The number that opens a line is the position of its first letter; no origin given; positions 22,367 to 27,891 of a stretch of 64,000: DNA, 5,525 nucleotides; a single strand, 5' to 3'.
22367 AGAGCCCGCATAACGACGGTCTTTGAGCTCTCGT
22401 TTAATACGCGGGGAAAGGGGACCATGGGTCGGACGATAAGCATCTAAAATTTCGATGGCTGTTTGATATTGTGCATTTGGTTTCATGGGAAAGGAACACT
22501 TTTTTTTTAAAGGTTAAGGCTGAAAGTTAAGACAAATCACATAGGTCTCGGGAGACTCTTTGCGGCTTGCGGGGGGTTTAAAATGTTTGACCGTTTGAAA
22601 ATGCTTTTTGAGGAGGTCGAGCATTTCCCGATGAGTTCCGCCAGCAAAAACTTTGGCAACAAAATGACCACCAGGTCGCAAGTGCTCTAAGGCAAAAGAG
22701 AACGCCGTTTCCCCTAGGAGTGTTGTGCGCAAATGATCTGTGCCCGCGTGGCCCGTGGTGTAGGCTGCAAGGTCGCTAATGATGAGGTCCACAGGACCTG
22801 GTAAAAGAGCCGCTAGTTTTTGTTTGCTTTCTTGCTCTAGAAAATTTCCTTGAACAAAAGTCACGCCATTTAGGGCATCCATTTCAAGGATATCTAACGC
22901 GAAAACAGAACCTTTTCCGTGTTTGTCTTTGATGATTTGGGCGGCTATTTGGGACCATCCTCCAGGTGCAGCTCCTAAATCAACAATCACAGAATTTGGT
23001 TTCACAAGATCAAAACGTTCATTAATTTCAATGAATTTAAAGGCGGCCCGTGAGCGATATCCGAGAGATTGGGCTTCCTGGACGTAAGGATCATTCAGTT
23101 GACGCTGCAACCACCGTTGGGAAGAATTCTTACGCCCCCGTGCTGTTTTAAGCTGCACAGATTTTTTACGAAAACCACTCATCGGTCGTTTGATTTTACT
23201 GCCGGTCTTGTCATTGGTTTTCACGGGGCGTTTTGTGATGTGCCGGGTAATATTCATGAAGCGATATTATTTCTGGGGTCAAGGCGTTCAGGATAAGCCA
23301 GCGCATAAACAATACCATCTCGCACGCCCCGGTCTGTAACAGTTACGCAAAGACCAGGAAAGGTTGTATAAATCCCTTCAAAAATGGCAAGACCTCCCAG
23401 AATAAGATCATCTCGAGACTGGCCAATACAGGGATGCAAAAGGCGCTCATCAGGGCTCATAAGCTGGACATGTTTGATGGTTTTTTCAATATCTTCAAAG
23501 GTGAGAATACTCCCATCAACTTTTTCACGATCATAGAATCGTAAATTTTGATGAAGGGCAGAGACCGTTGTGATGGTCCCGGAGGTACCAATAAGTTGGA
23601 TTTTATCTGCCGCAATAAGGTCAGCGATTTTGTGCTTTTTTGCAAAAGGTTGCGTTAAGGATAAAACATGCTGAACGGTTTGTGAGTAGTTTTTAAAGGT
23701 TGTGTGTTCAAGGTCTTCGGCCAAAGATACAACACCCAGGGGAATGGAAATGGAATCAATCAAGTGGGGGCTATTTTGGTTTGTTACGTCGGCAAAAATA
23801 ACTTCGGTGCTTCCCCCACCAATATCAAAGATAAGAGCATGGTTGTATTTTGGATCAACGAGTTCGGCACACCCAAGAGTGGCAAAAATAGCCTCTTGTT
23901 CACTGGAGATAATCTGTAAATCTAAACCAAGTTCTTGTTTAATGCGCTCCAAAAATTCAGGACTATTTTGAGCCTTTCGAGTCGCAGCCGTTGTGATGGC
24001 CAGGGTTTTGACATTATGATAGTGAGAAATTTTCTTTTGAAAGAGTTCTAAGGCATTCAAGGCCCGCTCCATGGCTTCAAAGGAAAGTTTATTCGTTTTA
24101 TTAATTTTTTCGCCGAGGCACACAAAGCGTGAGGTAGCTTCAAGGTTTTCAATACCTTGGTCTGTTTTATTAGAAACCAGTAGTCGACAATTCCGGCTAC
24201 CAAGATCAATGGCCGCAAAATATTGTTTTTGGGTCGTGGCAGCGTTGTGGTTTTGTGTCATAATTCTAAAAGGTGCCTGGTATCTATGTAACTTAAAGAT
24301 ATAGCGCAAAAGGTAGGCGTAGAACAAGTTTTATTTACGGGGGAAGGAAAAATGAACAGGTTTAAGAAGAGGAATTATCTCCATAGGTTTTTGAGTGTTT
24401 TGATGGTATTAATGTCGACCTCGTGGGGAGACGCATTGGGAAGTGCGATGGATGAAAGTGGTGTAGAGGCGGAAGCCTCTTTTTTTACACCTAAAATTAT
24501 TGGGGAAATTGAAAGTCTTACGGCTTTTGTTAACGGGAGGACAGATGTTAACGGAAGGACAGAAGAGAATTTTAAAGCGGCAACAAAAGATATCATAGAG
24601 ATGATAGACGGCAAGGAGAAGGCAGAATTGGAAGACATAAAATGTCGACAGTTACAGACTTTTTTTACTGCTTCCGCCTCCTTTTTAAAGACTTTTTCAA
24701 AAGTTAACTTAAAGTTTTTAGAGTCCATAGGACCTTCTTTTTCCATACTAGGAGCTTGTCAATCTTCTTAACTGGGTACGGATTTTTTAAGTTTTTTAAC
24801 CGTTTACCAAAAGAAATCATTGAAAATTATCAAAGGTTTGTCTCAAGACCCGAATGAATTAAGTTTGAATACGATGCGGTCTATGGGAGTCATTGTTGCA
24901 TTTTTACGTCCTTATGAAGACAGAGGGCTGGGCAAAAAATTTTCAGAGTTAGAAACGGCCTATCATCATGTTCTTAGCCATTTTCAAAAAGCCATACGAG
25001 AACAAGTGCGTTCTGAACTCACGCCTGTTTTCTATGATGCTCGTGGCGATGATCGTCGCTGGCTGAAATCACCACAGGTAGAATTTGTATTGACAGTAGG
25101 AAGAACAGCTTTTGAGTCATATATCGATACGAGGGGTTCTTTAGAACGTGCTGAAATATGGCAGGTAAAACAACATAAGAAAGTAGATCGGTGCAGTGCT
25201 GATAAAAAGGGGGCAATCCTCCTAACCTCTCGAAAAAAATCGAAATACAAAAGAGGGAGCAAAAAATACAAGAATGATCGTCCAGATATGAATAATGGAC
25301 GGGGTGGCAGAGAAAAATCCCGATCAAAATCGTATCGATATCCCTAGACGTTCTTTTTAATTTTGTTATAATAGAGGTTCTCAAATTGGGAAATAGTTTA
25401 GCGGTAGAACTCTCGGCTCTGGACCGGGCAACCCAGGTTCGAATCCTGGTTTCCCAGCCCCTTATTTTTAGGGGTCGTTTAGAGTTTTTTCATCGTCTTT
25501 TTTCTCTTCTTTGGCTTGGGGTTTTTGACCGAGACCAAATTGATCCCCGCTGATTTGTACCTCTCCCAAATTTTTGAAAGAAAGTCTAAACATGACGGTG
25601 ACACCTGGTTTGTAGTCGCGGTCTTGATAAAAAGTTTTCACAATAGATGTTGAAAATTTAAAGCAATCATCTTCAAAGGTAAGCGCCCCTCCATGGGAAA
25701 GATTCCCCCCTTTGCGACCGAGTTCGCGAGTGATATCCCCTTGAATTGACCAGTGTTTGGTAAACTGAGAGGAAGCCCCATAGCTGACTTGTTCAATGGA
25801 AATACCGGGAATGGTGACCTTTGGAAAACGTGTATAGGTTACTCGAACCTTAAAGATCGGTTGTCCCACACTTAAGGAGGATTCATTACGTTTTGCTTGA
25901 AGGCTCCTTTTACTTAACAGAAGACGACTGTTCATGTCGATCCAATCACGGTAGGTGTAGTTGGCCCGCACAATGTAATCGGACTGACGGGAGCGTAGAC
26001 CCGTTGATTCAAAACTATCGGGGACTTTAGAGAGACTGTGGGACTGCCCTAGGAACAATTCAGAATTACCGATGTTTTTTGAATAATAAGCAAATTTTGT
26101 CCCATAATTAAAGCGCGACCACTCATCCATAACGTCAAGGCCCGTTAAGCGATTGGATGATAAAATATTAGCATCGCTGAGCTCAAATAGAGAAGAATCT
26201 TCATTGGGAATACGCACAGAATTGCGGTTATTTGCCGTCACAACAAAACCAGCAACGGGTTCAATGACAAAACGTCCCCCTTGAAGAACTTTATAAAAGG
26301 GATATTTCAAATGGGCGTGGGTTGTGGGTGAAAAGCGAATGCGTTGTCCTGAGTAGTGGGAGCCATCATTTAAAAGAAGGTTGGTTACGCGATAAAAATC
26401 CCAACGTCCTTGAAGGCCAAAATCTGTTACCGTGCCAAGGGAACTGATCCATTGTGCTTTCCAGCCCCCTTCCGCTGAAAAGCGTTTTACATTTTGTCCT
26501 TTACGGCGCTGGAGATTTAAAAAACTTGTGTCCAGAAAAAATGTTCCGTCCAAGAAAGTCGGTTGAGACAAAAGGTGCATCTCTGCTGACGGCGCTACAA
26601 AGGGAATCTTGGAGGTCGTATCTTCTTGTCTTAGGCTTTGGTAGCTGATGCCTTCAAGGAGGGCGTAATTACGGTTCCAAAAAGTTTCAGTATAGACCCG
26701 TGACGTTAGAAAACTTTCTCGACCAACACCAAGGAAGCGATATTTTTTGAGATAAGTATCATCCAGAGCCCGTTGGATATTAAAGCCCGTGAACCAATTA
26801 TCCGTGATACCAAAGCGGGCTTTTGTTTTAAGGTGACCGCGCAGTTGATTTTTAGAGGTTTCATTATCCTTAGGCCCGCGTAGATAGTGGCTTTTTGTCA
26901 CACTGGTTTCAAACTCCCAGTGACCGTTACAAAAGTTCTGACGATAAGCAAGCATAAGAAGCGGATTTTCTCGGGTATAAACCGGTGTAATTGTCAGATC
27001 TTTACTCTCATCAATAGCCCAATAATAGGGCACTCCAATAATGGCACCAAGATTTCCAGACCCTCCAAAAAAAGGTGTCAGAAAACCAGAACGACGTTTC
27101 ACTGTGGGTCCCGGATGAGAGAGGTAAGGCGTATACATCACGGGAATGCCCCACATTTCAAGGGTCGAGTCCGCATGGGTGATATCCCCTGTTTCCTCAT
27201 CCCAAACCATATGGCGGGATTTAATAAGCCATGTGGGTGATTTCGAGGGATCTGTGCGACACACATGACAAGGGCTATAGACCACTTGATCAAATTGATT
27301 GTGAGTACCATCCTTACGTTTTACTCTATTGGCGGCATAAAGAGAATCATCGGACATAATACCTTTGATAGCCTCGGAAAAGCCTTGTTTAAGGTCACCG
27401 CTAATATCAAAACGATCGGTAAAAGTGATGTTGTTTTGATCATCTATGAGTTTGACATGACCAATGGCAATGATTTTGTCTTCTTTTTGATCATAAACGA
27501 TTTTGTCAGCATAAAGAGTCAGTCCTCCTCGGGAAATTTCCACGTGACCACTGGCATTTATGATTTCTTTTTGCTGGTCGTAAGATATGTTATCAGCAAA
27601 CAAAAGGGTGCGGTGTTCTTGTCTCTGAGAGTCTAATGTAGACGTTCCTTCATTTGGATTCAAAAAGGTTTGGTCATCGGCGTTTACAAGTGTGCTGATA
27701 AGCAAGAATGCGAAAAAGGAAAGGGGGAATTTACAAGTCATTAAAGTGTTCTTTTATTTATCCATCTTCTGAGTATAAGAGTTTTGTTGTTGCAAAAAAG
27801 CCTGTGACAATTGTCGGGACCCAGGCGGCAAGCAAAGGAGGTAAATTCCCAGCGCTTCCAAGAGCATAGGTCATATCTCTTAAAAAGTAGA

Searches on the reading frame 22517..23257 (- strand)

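Call 17: search_protein_families(library=ncbifam, proteins=[window:22517-23257:-], max_evalue=0.00001)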
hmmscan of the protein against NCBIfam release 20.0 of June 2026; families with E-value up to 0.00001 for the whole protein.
window:22517-23257:- (247 aa): 2 families
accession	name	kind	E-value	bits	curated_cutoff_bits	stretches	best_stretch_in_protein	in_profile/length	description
TIGR00438.1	rrmJ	equivalog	4.9e-54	182.7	300.15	1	56-244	1-187/188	23S rRNA (uridine(2552)-2'-O)-methyltransferase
NF008390.0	PRK11188.1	equivalog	1.3e-51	175.2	269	1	40-243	4-205/209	23S rRNA (uridine(2552)-2'-O)-methyltransferase RlmE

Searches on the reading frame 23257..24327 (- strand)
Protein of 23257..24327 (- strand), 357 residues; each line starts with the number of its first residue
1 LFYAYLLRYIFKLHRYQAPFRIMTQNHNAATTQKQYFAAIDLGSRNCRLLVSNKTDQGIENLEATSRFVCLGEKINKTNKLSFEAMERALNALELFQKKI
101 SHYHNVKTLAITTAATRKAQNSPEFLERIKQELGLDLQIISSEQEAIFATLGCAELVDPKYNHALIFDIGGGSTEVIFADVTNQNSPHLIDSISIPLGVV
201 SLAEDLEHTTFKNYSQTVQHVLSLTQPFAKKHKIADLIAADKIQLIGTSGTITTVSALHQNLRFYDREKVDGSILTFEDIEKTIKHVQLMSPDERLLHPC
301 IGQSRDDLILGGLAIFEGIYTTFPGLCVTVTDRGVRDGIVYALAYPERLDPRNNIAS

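Call 17: search_protein_families(library=ncbifam, proteins=[window:23257-24327:-], max_evalue=0.00001)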
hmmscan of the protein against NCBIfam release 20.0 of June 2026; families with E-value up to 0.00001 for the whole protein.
window:23257-24327:- (357 aa): 3 families
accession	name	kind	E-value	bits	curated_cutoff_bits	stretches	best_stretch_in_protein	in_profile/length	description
TIGR03706.1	exo_poly_only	exception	2.1e-59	201.3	307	1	37-343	2-298/300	exopolyphosphatase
NF008108.0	PRK10854.1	equivalog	7.4e-32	110.2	864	1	31-343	7-305/513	exopolyphosphatase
NF008260.0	PRK11031.1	equivalog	1.4e-28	100.2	624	1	32-343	3-299/496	guanosine-5'-triphosphate,3'-diphosphate diphosphatase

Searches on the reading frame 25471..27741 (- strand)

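Call 17: search_protein_families(library=ncbifam, proteins=[window:25471-27741:-], max_evalue=0.00001)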
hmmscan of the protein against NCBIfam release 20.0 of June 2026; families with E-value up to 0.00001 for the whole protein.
window:25471-27741:- (757 aa): 2 families
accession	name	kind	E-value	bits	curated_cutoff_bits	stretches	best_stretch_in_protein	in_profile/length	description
NF002997.0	PRK03761.1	equivalog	1.8e-18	66.1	683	1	26-334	32-340/783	LPS assembly protein LptD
NF003358.0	PRK04423.1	equivalog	4e-16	58.4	944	1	39-349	54-348/799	LPS-assembly protein LptD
